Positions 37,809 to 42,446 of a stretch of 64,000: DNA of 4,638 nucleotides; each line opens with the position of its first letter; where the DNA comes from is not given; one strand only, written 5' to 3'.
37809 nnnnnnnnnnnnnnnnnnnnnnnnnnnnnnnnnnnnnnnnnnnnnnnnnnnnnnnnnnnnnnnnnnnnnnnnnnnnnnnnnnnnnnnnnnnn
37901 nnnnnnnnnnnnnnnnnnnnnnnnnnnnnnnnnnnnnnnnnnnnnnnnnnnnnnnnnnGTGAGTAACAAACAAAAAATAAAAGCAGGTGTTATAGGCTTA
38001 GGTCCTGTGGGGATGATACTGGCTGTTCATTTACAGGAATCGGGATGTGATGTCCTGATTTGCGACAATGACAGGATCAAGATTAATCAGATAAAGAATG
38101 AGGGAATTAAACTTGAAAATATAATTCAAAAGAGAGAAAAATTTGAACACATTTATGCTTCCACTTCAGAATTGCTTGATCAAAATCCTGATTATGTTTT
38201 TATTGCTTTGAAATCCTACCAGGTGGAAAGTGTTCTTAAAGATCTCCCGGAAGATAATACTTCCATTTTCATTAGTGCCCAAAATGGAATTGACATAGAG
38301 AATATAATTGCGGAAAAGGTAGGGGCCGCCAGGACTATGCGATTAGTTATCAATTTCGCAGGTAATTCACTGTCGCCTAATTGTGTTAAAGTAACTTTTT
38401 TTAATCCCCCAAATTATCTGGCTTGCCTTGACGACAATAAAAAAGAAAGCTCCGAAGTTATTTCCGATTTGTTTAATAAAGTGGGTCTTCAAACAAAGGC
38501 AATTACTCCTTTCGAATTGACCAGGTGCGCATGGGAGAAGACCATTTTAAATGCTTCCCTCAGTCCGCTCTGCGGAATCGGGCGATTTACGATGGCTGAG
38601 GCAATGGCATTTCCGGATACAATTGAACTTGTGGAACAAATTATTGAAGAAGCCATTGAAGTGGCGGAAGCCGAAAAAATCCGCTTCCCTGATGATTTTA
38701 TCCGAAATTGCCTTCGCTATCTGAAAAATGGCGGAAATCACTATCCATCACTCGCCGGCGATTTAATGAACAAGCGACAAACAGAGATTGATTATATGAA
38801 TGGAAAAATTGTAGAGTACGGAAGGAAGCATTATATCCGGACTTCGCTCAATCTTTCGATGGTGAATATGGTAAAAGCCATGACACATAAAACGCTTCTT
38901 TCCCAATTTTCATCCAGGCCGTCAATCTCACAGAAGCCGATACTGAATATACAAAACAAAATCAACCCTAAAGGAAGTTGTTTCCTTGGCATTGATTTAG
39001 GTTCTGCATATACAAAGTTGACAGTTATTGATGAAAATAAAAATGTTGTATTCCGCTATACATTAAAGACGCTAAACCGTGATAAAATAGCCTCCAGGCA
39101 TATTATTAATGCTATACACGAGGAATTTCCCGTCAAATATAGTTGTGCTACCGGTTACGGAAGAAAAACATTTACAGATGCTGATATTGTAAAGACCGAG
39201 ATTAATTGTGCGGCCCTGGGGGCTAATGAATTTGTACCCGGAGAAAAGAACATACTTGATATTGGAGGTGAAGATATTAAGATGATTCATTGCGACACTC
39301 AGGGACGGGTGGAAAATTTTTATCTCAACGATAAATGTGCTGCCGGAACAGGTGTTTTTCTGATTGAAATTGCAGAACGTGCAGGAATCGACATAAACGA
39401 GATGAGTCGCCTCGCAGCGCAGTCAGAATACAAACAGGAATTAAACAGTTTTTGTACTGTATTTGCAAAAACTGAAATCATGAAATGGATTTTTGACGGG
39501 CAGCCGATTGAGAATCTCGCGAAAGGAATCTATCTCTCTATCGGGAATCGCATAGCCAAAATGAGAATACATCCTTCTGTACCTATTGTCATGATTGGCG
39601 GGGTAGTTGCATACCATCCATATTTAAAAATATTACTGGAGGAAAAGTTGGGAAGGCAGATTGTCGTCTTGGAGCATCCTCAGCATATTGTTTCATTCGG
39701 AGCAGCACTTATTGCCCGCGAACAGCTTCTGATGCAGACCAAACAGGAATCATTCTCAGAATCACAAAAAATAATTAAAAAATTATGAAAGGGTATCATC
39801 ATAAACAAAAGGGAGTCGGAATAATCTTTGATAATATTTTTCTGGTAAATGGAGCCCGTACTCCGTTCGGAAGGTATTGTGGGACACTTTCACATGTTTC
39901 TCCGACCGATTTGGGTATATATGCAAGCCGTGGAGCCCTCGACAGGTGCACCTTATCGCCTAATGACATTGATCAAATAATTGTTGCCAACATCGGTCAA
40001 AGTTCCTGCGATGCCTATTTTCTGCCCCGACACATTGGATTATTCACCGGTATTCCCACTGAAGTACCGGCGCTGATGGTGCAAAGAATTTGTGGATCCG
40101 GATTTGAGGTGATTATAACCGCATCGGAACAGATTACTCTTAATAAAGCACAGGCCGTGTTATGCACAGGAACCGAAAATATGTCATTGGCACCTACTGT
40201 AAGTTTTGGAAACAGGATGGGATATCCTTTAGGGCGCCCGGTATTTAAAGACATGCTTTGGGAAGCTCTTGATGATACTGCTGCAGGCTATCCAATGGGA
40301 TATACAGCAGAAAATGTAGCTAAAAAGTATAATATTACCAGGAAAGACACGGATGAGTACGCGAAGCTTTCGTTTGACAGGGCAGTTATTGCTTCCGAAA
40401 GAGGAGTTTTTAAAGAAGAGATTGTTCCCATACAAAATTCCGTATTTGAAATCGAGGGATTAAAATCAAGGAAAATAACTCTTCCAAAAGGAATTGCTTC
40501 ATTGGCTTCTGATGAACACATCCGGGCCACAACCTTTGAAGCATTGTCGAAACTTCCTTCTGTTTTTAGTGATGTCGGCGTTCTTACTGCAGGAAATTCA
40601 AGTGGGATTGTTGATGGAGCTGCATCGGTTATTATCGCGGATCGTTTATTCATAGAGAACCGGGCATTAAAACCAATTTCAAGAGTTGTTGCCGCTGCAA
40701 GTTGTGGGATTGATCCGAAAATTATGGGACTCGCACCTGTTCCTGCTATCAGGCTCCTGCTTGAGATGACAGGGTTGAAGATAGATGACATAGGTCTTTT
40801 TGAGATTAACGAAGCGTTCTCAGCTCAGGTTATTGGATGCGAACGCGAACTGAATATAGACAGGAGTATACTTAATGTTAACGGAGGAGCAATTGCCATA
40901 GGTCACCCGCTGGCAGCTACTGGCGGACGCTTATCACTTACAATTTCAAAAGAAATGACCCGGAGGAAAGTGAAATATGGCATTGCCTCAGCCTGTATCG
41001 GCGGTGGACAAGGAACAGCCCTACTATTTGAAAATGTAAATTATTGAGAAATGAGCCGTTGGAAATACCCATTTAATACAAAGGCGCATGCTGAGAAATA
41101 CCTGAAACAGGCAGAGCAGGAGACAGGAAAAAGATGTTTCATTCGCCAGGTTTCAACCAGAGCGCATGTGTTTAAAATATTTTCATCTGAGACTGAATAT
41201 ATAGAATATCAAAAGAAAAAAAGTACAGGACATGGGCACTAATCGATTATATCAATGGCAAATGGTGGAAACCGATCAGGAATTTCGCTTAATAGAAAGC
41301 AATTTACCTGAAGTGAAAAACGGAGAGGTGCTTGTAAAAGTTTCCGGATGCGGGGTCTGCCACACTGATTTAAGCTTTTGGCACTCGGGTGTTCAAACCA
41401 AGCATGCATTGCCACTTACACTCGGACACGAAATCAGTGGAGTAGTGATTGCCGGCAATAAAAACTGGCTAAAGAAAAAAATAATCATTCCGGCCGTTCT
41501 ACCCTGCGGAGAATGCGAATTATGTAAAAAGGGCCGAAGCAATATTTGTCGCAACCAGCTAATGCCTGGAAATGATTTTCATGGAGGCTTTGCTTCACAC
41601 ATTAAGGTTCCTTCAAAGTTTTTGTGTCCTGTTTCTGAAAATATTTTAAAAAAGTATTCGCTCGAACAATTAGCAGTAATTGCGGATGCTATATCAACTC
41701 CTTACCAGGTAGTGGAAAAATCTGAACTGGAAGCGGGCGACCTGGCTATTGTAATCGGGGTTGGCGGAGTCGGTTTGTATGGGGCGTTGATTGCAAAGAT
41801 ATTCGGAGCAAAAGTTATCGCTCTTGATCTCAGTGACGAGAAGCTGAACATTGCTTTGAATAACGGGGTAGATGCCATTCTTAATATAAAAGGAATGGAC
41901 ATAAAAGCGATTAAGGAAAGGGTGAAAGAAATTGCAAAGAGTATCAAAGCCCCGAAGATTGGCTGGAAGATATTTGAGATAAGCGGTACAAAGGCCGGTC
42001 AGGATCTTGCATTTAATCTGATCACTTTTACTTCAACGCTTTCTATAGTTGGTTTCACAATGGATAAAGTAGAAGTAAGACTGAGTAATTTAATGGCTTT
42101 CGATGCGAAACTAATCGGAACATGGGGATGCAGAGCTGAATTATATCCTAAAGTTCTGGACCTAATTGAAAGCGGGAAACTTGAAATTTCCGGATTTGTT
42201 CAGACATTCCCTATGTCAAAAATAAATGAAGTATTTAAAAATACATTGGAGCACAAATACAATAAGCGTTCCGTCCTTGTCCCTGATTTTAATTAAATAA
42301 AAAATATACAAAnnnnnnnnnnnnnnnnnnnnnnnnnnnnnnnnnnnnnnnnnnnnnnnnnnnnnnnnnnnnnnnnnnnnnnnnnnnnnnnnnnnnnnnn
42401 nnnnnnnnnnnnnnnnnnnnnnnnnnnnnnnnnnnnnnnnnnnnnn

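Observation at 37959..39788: Novel fusion of a ketopantoate-reductase-like (ApbA/PanE) oxidoreductase to a BcrAD/HgdC-type activase ATPase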

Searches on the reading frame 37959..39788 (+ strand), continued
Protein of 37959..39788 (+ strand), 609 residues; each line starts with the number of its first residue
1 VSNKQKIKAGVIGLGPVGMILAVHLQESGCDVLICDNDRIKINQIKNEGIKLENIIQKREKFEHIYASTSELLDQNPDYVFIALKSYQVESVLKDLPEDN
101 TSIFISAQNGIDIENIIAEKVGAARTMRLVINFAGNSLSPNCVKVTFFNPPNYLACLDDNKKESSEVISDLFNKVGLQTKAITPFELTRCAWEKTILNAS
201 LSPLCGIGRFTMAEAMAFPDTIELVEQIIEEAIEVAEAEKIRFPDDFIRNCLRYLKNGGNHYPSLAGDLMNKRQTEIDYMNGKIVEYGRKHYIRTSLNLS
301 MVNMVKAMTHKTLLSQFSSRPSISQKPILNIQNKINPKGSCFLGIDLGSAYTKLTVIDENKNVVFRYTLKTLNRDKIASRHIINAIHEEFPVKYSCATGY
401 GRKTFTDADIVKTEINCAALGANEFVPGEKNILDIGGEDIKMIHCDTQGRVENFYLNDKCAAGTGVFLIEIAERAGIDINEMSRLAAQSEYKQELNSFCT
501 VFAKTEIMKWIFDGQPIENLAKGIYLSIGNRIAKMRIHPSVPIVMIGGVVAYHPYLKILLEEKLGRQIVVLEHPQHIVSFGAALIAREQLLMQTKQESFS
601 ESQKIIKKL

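Call 83: search_protein_families(library=pfam, proteins=[L095:2-1195:+, L095:8958-10583:+, L095:1492-3615:+, L085:6816-7064:+, L089:2-925:-], max_evalue=0.001)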
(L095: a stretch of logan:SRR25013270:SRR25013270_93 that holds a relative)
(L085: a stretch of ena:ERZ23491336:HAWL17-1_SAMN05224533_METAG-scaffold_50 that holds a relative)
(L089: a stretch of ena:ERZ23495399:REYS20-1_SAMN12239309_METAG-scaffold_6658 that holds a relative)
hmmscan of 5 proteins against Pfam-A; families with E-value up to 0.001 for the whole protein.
L095:2-1195:+ (397 aa): 5 families
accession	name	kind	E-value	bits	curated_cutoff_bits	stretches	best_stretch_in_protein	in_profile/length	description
PF00108.29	Thiolase_N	-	1.5e-81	274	26.4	1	7-265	1-259/260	Thiolase, N-terminal domain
PF02803.24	Thiolase_C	-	2.3e-43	147.2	27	1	274-395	2-123/123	Thiolase, C-terminal domain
PF00109.32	ketoacyl-synt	-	2e-06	28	20.8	1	81-123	164-206/252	Beta-ketoacyl synthase, N-terminal domain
PF08545.16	ACP_syn_III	-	0.00026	21.3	24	0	87-124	3-40/80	3-Oxoacyl-[acyl-carrier-protein (ACP)] synthase III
PF22691.2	Thiolase_C_1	-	0.00068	19.8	28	0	295-330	19-54/144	Thiolase C-terminal domain-like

L095:8958-10583:+ (542 aa): 1 family
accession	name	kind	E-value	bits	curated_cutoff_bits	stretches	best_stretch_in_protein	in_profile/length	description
PF02538.19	Hydantoinase_B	-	5e-139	464.5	26.8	1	7-530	1-519/519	Hydantoinase B/oxoprolinase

L095:1492-3615:+ (707 aa): 6 families
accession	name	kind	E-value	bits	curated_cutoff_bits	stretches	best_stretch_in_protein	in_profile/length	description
PF13549.11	ATP-grasp_5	-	1.4e-67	227.8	27.6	1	493-707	2-221/221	ATP-grasp domain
PF13607.11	Succ_CoA_lig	-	2.2e-40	138.1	27.4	1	166-303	1-138/138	Succinyl-CoA ligase like flavodoxin domain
PF13380.12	CoA_binding_2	-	1.3e-25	90.5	22.8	1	22-148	1-115/116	CoA binding domain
PF02629.25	CoA_binding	-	1.3e-12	48.7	22.3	1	20-111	2-96/97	CoA binding domain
PF19045.5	Ligase_CoA_2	-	1.1e-06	29.2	23.7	1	314-465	1-155/162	Ligase-CoA domain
PF02222.28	ATP-grasp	-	0.00071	19.7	27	0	509-548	2-41/179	ATP-grasp domain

L085:6816-7064:+ (82 aa): 0 families

L089:2-925:- (308 aa): 1 family
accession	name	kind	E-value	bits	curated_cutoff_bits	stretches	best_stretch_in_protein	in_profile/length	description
PF14247.12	DUF4344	-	2.5e-39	135.8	29.6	1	87-307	6-220/220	Putative metallopeptidase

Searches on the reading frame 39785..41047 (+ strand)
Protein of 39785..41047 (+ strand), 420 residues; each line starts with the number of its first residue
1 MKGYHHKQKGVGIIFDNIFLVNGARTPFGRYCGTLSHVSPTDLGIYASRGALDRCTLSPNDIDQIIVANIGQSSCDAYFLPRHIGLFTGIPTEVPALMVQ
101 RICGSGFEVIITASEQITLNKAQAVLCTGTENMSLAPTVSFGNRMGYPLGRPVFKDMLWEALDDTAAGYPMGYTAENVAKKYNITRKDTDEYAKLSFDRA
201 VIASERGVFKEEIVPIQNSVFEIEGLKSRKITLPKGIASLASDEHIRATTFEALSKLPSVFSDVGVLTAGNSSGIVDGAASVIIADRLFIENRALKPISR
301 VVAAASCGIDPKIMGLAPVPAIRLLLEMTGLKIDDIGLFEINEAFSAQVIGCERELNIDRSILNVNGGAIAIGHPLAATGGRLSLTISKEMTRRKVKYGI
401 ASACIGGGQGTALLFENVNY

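Call 4: search_protein_families(library=pfam, proteins=[window:39785-41047:+], max_evalue=0.01)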
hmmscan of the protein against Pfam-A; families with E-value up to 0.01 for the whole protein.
window:39785-41047:+ (420 aa): 2 families
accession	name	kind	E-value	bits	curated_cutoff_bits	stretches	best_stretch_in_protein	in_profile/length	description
PF00108.29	Thiolase_N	-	1.9e-60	204.9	26.4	1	19-286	2-258/260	Thiolase, N-terminal domain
PF02803.24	Thiolase_C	-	1.2e-44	151.3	27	1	295-416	1-122/123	Thiolase, C-terminal domain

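Call 7: search_protein_families(library=ncbifam, proteins=[window:39785-41047:+], max_evalue=0.00001)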
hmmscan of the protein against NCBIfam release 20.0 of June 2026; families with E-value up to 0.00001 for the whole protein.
window:39785-41047:+ (420 aa): 36 families (the best 25 are shown)
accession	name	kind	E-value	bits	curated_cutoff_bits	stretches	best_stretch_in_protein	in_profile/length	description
TIGR01930.1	AcCoA-C-Actrans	subfamily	1.5e-113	379.7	240.55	1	21-416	2-385/385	acetyl-CoA C-acyltransferase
NF006552.0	PRK09051.1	subfamily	6.7e-106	354.8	565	1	17-418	5-395/395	beta-ketothiolase BktB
NF042999.1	bketothiol_BktB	equivalog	2.9e-100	336.3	725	1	17-418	4-394/394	beta-ketothiolase BktB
NF005805.0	PRK07661.1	equivalog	1.1e-94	317.6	633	1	19-417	5-390/391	acetyl-CoA C-acetyltransferase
NF004853.0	PRK06205.1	subfamily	7.7e-94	315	551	1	17-418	3-403/404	acetyl-CoA C-acetyltransferase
NF006551.0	PRK09050.1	subfamily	1.8e-93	313.8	605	1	17-418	3-401/401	3-oxoadipyl-CoA thiolase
NF006001.0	PRK08131.1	equivalog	2.6e-93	313.1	622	1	18-418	4-400/401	3-oxoadipyl-CoA thiolase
TIGR02430.1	pcaF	equivalog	3.7e-91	306.1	597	1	17-418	2-400/400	3-oxoadipyl-CoA thiolase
NF004206.0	PRK05656.1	subfamily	6.2e-88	295.5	688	1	17-416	3-391/392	acetyl-CoA C-acetyltransferase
NF006553.0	PRK09052.1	equivalog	2.8e-86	290.1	567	1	16-418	6-399/399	acetyl-CoA C-acyltransferase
NF042967.1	AcCoAtase_PhaA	equivalog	1.7e-83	281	740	1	17-418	3-396/396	acetyl-CoA acetyltransferase PhaA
NF006086.0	PRK08235.1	equivalog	1.2e-82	278.2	526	1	20-416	6-391/393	acetyl-CoA C-acetyltransferase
NF005152.0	PRK06633.1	equivalog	3.6e-82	276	675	1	17-418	4-392/392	acetyl-CoA C-acetyltransferase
NF005033.0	PRK06445.1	equivalog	7.4e-81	272.3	511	1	16-418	3-395/395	acetyl-CoA C-acetyltransferase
NF006030.0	PRK08170.1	equivalog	3.3e-79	266.6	593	2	158-418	171-433/434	acetyl-CoA C-acetyltransferase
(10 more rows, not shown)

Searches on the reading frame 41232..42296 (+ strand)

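Call 4: search_protein_families(library=pfam, proteins=[window:41232-42296:+], max_evalue=0.01)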
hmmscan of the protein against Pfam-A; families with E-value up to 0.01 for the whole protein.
window:41232-42296:+ (354 aa): 4 families
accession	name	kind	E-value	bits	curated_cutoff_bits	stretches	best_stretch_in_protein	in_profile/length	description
PF08240.17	ADH_N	-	2.7e-21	76.2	23.5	1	30-135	2-103/104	Alcohol dehydrogenase GroES-like domain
PF00107.32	ADH_zinc_N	-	6e-19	68.7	31.8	1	179-313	1-128/129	Zinc-binding dehydrogenase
PF01262.27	AlaDh_PNT_C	-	0.00061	19.7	23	1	173-234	32-93/214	Alanine dehydrogenase/PNT, C-terminal domain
PF16884.10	ADH_N_2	-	0.0041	17.5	31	1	12-42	12-42/108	N-terminal domain of oxidoreductase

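Call 7: search_protein_families(library=ncbifam, proteins=[window:41232-42296:+], max_evalue=0.00001)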
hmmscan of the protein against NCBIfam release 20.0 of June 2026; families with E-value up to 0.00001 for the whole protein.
window:41232-42296:+ (354 aa): 21 families
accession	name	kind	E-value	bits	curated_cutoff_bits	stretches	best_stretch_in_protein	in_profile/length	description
TIGR03201.1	dearomat_had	equivalog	1.7e-133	445.1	338.65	1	8-351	1-349/349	6-hydroxycyclohex-1-ene-1-carbonyl-CoA dehydrogenase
NF041097.1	keto_inos_dh_IolM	equivalog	2.9e-42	144.7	450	1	9-346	31-385/389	scyllo-inosose 3-dehydrogenase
NF006940.0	PRK09422.1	equivalog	2.9e-34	118.5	344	1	11-349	5-333/338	alcohol dehydrogenase AdhP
TIGR00692.1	tdh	equivalog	2.5e-33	115.5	458.35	1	16-336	9-326/340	L-threonine 3-dehydrogenase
NF010344.0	PRK13771.1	subfamily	1.2e-32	113.2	349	1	13-337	8-319/334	putative alcohol dehydrogenase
NF003808.0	PRK05396.1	equivalog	2.5e-32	112.1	380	1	15-339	10-329/341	L-threonine 3-dehydrogenase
NF047908.1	AldhRedAhr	equivalog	8.1e-32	110.4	470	1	7-349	5-333/335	NADPH-dependent aldehyde reductase Ahr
NF007489.0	PRK10083.1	equivalog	2.8e-27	95.6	376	1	11-333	5-318/339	Zn-dependent oxidoreductase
TIGR03989.1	Rxyl_3153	subfamily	6.9e-27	94.7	440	1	12-342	8-362/370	NDMA-dependent alcohol dehydrogenase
NF041172.1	AcrlCoa_red_Thmprot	equivalog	3.7e-25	88.6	500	1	14-220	9-215/334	acryloyl-CoA reductase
TIGR03451.1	mycoS_dep_FDH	equivalog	3.8e-25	88.5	512.9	2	20-108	16-106/358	S-(hydroxymethyl)mycothiol dehydrogenase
NF007642.0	PRK10309.1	equivalog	4.2e-24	85.4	550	1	12-282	6-268/347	galactitol-1-phosphate 5-dehydrogenase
NF007375.0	PRK09880.1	equivalog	1.7e-23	83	469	1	11-336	9-328/344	L-idonate 5-dehydrogenase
TIGR03366.1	HpnZ_proposed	hypoth_equivalog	1.9e-22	79.9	328.1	1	26-279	1-258/315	putative phosphonate catabolism associated alcohol dehydrogenase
TIGR02818.1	adh_III_F_hyde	equivalog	3.3e-22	79.1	543.95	2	15-107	11-106/368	S-(hydroxymethyl)glutathione dehydrogenase/class III alcohol dehydrogenase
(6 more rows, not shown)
